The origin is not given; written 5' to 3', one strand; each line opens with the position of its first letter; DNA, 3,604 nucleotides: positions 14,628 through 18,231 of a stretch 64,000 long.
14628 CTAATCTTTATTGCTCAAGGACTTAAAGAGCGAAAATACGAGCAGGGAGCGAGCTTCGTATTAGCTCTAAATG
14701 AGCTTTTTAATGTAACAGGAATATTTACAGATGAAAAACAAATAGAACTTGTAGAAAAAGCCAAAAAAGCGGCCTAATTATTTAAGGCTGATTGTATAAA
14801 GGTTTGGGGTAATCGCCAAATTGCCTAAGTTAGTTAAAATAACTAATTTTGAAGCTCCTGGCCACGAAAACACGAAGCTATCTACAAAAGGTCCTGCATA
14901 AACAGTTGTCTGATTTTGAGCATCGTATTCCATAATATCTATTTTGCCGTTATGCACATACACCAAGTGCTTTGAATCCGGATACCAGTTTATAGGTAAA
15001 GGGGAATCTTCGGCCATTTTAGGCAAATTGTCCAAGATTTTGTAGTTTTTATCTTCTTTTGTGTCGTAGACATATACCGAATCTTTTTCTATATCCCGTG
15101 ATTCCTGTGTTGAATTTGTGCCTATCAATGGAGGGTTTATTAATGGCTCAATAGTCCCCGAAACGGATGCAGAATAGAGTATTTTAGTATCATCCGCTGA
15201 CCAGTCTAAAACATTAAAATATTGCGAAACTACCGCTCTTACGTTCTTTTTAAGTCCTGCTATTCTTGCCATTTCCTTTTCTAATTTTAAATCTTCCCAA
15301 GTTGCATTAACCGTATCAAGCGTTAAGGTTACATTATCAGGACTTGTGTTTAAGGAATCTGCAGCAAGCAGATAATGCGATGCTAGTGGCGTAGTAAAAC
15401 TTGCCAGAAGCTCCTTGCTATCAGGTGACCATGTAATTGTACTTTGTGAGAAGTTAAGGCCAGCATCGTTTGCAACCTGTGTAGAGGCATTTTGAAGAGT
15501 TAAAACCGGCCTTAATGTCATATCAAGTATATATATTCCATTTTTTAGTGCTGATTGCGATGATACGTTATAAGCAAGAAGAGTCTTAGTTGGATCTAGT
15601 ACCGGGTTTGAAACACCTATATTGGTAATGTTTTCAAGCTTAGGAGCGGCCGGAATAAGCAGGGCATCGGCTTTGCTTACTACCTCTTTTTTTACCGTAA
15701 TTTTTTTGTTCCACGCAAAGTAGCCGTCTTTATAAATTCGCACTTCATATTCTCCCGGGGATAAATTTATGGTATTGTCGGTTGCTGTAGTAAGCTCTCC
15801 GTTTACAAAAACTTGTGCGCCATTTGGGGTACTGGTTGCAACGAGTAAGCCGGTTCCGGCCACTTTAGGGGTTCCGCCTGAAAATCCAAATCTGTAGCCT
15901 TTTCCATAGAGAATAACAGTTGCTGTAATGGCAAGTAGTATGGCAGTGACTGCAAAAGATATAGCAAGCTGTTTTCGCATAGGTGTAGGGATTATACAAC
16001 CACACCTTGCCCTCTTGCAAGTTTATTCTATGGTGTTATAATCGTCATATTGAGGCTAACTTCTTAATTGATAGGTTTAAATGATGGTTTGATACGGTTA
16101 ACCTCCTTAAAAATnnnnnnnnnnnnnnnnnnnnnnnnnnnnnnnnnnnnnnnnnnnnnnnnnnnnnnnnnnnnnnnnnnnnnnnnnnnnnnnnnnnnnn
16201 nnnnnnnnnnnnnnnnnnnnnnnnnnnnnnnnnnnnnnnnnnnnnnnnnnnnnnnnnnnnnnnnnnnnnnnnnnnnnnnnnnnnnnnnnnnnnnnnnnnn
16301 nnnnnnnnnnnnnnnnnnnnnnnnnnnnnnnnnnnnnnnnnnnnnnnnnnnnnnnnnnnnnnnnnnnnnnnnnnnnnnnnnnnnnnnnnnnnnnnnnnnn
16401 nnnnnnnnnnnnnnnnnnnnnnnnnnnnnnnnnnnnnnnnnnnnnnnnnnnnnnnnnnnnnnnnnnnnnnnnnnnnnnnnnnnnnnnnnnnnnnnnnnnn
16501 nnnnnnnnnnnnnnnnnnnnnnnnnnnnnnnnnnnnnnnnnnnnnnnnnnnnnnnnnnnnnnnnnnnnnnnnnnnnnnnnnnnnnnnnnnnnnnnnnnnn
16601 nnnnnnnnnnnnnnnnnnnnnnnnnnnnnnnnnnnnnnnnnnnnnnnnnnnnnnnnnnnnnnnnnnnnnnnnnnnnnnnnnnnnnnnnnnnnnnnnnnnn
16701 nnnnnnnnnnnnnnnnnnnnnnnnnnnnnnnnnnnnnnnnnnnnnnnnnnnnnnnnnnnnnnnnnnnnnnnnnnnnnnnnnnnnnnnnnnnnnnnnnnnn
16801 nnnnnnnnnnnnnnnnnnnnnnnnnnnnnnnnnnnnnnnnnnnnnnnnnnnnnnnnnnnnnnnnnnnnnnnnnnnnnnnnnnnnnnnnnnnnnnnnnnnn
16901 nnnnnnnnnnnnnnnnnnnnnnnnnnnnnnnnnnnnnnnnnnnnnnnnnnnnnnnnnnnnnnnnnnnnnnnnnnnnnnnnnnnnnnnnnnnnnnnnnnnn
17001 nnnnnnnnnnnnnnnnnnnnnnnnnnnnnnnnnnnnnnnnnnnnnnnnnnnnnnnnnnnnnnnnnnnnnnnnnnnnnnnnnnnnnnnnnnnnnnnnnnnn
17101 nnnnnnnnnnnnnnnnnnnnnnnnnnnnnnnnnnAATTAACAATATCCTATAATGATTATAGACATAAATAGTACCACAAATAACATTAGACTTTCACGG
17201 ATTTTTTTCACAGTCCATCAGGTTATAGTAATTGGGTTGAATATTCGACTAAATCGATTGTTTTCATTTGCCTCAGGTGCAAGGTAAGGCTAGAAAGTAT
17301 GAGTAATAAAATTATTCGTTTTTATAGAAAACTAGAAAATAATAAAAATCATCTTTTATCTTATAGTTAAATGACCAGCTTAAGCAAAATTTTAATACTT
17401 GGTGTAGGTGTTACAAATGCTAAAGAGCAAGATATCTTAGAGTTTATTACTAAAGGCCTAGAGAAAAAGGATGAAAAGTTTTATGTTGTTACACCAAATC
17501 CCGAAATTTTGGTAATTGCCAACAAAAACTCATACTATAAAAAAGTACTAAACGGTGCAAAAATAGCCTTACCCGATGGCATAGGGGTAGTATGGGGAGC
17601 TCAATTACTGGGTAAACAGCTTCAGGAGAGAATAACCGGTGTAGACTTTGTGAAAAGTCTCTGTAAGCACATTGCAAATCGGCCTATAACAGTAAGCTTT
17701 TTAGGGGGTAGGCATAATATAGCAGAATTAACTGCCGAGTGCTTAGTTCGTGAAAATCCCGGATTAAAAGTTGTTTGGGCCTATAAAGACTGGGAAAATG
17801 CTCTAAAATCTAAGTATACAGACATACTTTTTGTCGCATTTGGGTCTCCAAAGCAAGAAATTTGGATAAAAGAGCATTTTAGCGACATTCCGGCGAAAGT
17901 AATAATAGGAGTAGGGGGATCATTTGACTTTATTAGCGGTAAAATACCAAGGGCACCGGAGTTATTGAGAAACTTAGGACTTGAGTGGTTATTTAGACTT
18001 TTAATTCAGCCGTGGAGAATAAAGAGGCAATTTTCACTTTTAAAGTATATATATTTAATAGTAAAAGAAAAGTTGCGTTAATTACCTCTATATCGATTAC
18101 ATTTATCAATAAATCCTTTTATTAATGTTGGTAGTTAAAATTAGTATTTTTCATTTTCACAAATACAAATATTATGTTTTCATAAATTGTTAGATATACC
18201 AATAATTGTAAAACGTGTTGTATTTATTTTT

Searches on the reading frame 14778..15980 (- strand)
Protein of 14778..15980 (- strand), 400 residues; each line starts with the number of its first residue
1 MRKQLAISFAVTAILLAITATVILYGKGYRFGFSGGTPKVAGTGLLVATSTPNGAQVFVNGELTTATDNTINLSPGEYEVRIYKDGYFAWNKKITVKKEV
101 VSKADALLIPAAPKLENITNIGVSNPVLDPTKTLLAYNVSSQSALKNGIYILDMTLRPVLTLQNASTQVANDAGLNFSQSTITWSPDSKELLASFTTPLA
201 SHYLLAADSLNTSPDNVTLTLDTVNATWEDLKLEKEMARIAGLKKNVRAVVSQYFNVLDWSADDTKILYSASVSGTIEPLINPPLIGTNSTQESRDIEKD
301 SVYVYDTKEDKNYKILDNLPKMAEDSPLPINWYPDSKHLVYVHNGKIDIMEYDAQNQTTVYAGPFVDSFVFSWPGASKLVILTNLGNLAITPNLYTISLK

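Call 72: search_protein_families(library=pfam, proteins=[window:14778-15980:-], max_evalue=0.001)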
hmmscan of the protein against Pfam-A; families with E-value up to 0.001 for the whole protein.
window:14778-15980:- (400 aa): 1 family
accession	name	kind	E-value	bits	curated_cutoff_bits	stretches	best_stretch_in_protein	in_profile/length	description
PF08308.17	PEGA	-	2.8e-12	46.8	20.8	1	44-105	2-64/71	PEGA domain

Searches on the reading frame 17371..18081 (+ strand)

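Call 72: search_protein_families(library=pfam, proteins=[window:17371-18081:+], max_evalue=0.001)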
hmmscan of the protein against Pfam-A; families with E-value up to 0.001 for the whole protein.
window:17371-18081:+ (236 aa): 1 family
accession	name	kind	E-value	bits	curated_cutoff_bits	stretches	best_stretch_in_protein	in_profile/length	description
PF03808.19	Glyco_tran_WecG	-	3.5e-49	167.3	27.4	1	63-220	1-167/168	Glycosyl transferase WecG/TagA/CpsF family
